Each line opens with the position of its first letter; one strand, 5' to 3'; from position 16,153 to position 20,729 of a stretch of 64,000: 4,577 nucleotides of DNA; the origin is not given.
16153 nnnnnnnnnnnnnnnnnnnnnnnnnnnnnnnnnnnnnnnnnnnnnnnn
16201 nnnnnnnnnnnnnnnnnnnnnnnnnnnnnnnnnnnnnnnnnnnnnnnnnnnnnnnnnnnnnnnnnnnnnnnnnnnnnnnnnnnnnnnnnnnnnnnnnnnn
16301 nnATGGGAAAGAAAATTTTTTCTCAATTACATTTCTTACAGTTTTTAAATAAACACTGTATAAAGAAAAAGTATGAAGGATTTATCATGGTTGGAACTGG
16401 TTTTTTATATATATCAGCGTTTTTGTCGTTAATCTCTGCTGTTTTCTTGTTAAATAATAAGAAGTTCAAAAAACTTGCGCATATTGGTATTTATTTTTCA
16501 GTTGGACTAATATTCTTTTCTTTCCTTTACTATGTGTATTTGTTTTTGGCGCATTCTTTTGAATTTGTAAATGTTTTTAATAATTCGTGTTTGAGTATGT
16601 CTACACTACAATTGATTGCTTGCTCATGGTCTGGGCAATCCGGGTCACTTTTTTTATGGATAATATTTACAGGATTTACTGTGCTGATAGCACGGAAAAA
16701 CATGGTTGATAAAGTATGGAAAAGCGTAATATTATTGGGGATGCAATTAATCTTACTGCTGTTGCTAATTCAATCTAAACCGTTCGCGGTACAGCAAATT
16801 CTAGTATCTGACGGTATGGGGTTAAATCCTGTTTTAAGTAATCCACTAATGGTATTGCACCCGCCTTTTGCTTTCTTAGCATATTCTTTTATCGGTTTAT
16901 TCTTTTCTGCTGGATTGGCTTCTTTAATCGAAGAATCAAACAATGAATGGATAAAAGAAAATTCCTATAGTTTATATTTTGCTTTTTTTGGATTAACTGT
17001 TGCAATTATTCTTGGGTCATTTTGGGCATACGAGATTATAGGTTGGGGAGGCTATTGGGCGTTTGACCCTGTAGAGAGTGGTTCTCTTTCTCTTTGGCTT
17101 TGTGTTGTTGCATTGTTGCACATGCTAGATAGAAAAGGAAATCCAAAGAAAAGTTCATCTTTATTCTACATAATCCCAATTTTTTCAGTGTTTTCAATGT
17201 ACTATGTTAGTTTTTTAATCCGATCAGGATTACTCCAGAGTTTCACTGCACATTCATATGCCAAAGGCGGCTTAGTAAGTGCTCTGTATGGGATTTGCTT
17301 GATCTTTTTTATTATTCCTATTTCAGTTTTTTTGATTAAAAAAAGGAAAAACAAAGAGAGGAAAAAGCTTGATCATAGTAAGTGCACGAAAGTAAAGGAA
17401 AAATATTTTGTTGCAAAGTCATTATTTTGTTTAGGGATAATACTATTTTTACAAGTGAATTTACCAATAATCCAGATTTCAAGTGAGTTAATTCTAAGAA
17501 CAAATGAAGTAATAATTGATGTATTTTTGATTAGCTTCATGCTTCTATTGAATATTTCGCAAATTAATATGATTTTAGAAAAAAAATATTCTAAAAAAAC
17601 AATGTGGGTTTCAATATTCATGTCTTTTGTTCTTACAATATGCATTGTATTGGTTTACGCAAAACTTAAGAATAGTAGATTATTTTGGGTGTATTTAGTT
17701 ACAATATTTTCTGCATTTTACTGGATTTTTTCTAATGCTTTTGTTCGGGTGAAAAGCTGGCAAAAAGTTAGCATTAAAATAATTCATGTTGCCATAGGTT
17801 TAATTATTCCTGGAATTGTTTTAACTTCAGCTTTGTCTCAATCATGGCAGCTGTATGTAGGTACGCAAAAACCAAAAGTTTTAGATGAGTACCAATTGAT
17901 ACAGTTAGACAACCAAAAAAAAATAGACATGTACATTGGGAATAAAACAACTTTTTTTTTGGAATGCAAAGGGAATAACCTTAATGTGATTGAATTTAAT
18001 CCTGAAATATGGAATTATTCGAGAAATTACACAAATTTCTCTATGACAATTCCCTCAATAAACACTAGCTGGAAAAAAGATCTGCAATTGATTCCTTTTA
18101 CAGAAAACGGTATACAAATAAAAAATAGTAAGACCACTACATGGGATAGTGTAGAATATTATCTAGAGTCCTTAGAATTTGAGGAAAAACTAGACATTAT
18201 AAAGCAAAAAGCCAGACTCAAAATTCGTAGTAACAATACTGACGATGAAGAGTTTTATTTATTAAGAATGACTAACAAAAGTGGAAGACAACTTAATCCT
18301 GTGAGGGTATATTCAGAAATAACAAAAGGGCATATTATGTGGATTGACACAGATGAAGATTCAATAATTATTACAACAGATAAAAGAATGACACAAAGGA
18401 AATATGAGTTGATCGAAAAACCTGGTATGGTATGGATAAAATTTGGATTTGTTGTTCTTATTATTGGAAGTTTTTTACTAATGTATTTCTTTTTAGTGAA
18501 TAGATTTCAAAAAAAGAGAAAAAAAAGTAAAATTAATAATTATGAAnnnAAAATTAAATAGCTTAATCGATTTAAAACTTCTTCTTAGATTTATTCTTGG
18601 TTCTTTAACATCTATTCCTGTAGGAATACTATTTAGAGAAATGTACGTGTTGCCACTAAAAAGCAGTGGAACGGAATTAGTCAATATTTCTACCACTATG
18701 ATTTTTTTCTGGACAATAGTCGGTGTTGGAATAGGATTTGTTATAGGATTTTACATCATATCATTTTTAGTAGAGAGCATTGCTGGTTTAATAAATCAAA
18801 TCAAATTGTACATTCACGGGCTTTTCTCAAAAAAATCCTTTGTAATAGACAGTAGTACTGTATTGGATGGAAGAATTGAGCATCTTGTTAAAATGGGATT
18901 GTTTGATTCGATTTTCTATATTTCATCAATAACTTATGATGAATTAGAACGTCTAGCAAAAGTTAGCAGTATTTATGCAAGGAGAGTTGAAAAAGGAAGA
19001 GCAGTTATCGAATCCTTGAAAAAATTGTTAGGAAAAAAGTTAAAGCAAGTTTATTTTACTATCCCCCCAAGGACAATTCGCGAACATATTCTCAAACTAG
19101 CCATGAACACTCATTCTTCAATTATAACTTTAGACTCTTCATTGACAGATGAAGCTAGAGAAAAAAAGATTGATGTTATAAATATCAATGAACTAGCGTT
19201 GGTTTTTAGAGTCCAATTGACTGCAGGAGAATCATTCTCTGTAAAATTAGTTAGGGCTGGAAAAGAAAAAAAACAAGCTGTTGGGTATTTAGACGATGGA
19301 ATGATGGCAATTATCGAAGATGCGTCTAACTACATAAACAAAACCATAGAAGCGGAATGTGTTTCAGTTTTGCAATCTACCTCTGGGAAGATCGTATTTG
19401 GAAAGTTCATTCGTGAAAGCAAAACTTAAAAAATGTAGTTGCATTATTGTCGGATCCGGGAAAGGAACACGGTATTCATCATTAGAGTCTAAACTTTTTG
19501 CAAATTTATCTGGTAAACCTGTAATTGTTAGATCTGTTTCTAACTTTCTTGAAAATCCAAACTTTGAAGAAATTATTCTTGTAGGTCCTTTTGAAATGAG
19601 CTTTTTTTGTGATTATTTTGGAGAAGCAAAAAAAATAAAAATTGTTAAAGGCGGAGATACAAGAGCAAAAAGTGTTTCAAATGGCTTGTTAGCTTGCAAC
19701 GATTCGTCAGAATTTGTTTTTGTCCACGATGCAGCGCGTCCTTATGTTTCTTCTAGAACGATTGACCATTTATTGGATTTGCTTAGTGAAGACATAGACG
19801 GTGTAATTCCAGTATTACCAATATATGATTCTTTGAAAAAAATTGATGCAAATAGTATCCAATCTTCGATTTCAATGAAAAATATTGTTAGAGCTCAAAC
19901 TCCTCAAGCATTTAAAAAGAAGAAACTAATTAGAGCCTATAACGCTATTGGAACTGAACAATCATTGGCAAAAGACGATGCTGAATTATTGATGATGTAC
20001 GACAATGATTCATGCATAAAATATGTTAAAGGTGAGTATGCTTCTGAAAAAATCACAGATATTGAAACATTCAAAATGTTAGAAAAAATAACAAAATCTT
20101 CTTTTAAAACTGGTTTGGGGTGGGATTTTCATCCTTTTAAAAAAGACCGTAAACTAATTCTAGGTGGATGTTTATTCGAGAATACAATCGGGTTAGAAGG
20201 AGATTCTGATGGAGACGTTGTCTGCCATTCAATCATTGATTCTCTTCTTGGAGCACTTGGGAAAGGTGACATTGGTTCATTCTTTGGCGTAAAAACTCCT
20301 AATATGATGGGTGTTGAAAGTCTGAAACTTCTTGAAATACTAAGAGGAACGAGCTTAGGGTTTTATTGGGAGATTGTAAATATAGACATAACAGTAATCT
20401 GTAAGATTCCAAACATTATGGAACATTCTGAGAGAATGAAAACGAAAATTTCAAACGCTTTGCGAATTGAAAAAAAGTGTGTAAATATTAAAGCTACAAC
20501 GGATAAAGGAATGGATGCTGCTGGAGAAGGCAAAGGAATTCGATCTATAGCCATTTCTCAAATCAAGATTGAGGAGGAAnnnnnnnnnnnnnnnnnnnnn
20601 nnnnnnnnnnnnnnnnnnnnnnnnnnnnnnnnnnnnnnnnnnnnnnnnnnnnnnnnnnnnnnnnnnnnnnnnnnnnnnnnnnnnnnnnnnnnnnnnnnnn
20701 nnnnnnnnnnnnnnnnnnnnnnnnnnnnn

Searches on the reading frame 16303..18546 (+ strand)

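Call 30: search_protein_families(library=pfam, proteins=[window:16303-18546:+], max_evalue=0.00001)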
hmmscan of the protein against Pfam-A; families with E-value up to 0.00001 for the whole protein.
window:16303-18546:+ (748 aa): 1 family
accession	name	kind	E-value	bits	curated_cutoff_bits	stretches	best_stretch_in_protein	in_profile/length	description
PF01578.25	Cytochrom_C_asm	-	4.9e-22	79.1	29.9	1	109-310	1-211/212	Cytochrome C assembly protein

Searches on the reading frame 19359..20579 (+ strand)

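Call 30: search_protein_families(library=pfam, proteins=[window:19359-20579:+], max_evalue=0.00001)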
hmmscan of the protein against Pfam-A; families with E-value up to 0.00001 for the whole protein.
window:19359-20579:+ (407 aa): 3 families
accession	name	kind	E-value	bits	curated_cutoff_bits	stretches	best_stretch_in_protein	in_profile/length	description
PF02542.21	YgbB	-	3.6e-46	157.8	26.7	1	249-402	1-154/155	YgbB family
PF01128.25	IspD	-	3.5e-43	148.3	27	1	28-244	3-218/221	2-C-methyl-D-erythritol 4-phosphate cytidylyltransferase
PF12804.13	NTP_transf_3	-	3.9e-06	27.6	27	1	28-151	1-121/160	MobA-like NTP transferase domain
